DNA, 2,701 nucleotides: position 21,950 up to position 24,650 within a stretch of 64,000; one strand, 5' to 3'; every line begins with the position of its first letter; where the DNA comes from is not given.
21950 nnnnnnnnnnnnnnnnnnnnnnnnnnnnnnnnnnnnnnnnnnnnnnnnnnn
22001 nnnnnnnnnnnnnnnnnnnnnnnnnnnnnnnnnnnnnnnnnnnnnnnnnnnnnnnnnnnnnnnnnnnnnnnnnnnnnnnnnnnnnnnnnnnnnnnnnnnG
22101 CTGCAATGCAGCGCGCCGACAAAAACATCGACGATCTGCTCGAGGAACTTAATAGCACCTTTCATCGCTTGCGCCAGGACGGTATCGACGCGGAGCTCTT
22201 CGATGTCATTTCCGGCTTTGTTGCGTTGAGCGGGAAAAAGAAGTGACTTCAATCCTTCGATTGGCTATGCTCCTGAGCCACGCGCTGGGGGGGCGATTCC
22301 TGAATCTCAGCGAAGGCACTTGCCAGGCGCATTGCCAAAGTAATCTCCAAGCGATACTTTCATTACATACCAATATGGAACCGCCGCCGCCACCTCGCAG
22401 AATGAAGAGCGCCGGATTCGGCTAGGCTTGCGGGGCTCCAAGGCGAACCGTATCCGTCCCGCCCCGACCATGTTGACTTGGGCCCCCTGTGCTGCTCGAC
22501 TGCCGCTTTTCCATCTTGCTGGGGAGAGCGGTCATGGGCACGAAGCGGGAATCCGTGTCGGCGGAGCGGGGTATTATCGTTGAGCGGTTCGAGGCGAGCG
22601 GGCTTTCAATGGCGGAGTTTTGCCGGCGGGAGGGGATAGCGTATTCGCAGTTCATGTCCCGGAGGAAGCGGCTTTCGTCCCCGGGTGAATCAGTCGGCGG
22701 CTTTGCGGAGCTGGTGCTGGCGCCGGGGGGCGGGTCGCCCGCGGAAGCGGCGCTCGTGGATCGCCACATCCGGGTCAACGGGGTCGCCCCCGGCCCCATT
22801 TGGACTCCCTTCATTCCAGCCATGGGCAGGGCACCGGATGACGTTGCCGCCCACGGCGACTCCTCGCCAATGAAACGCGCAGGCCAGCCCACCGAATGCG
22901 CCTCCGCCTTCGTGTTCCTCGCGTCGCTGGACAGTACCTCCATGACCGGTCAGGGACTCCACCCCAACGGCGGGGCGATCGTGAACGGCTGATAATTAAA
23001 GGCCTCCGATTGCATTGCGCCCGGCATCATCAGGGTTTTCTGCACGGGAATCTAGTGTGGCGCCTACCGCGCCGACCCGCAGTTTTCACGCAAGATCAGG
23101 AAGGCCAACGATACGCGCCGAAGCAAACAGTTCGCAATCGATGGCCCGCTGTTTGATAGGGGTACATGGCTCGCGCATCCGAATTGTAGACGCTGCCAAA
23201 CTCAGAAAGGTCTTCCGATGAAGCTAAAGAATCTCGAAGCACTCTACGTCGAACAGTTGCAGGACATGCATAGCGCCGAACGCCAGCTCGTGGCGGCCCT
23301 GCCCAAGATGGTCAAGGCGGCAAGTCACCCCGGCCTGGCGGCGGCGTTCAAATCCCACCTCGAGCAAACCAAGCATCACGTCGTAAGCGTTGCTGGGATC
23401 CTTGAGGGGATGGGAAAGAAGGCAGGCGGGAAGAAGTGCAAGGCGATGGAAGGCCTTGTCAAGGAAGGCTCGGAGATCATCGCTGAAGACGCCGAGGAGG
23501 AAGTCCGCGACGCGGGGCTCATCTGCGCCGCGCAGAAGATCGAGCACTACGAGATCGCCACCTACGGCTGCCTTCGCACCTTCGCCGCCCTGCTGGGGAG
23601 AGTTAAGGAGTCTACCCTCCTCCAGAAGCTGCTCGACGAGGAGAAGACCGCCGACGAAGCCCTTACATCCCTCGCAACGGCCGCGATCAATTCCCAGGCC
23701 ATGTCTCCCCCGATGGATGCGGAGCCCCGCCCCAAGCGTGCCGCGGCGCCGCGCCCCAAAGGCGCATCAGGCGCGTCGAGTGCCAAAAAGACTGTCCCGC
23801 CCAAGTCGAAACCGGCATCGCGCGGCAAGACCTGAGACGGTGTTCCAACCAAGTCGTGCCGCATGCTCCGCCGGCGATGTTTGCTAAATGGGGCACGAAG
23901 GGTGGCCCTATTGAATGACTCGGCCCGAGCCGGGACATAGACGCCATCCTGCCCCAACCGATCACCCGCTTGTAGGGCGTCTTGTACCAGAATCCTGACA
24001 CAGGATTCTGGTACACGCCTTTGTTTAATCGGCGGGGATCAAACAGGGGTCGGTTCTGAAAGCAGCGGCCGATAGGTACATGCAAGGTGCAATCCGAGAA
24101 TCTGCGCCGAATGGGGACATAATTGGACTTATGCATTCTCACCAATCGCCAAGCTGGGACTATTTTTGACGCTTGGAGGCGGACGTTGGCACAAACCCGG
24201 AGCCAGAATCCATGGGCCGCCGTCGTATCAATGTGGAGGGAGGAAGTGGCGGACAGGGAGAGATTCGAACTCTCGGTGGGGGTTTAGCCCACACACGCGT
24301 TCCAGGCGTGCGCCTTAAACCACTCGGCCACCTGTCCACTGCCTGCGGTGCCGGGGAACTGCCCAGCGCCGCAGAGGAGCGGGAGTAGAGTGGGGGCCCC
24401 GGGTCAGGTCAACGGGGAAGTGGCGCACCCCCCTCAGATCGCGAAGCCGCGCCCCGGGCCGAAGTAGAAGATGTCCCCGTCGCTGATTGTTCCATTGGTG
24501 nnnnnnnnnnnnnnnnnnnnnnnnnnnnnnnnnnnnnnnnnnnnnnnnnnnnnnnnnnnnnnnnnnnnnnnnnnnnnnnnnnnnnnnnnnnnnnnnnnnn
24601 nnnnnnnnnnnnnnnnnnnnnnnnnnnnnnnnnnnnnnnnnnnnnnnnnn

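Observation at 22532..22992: In-frame chimera of an IS66 TnpA fragment and the tail of a general-stress SDR gene: an insertion/deletion scar at the operon boundary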

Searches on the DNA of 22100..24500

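Call 49: search_rna_families(source=window, start=22100, end=24500, threshold=evalue, max_evalue=1)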
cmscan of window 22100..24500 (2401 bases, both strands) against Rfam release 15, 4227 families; matches with E-value up to 1: 4.
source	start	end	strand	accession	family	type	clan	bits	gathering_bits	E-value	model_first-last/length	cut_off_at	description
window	24250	24337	-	RF00005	tRNA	Gene; tRNA;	CL00001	59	29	1.2e-11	1-71/71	no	tRNA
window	24250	24287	+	RF04351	Plastid-psbl-rps4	Cis-reg;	-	27.7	68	0.0046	1-53/53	no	Plastid-psbl-rps4 3UTR RNA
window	23703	23796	+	RF02994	IMPDH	Gene; sRNA;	-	20.7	95.4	0.36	1-108/108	no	IMPDH RNA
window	22796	22883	-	RF02757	Erse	Gene; sRNA;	-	16.2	138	0.098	1-252/252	no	Erse small RNA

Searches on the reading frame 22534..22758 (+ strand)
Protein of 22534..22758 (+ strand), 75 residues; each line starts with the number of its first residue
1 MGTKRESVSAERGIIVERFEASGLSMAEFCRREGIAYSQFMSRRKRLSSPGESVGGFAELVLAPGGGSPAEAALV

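Call 3: search_protein_families(library=pfam, proteins=[window:22534-22758:+], max_evalue=1)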
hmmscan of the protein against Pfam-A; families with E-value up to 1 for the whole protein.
seq(75 aa): 2 families
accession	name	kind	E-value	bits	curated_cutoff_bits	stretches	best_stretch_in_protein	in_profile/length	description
PF21983.2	NikA-like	-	0.0014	19.2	27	1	10-35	14-39/72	Mobilization protein NikA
PF01527.26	HTH_Tnp_1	-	0.16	12.7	24.1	1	15-51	15-50/75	Transposase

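Call 4: search_protein_families(library=ncbifam, proteins=[window:22534-22758:+], max_evalue=1)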
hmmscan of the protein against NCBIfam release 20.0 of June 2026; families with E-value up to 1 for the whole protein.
seq(75 aa): 4 families
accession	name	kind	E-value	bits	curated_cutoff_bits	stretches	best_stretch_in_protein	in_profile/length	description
NF047593.1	IS66_ISAeme5_TnpA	equivalog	1.3e-11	44.8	28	1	16-66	10-62/79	IS66 family insertion sequence element accessory protein TnpA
NF047595.1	IS66_ISRel24_TnpA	equivalog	0.012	16.3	74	1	10-70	8-72/113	IS66-like element accessory protein TnpA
TIGR04111.1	BcepMu_gp16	hypoth_equivalog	0.034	14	34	1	17-38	7-28/55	phage-associated protein, BcepMu gp16 family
NF041418.1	MbpA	equivalog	0.11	12.4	90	1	10-33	12-35/93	mobilization protein MbpA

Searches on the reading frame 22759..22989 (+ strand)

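Call 3: search_protein_families(library=pfam, proteins=[window:22759-22989:+], max_evalue=1)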
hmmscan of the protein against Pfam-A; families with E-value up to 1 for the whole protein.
seq(77 aa): 1 family
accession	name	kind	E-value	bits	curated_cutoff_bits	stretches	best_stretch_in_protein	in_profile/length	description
PF13561.12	adh_short_C2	-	6e-16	59.2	27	1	2-72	164-234/236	Enoyl-(Acyl carrier protein) reductase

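Call 4: search_protein_families(library=ncbifam, proteins=[window:22759-22989:+], max_evalue=1)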
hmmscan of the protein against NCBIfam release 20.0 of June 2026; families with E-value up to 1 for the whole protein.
seq(77 aa): 136 families (the best 25 are shown)
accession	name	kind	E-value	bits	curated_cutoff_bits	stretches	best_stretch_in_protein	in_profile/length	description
NF005214.0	PRK06701.1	subfamily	7.9e-25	87.7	413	1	2-76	218-292/293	SDR family oxidoreductase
NF004782.0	PRK06128.1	equivalog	5.7e-20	71.5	481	1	2-73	226-297/300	SDR family oxidoreductase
NF005939.0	PRK07985.1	equivalog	1.3e-16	60.4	538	1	2-65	220-283/294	SDR family oxidoreductase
NF009468.0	PRK12826.1-4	equivalog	2.9e-13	50.1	318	1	3-75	179-249/256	SDR family oxidoreductase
NF004791.0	PRK06138.1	equivalog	2.5e-12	46.6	312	1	3-75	175-251/252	SDR family oxidoreductase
NF047420.2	EF_P_mod_YmfI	equivalog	1.5e-11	44.5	238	1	3-72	167-234/236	elongation factor P 5-aminopentanone reductase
NF009092.0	PRK12428.1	subfamily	2e-11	44.1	242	1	1-73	178-250/261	coniferyl-alcohol dehydrogenase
NF009466.0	PRK12826.1-2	subfamily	2e-11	43.8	222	1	2-75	175-246/248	3-oxoacyl-ACP reductase FabG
NF005559.1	PRK07231.1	subfamily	2.1e-11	43.8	215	1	2-74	174-248/249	glucose 1-dehydrogenase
NF004202.0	PRK05653.2-2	equivalog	2.9e-11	43.4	333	1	3-75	179-249/259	3-oxoacyl-ACP reductase FabG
NF004198.0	PRK05653.1-3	equivalog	4.6e-11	42.6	296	1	3-74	178-247/248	3-oxoacyl-ACP reductase FabG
NF005075.0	PRK06500.1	equivalog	6.3e-11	42.1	336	1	2-73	171-246/249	SDR family oxidoreductase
NF005681.0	PRK07478.1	subfamily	1e-10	41.5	267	1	2-75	178-251/254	SDR family oxidoreductase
NF052558.1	MBtsdlDhBudC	equivalog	1.3e-10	41.3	270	1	3-73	171-241/250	meso-2,3-butanediol dehydrogenase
TIGR01830.1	3oxo_ACP_reduc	equivalog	1.4e-10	41.3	297.75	1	2-72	169-237/239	3-oxoacyl-[acyl-carrier-protein] reductase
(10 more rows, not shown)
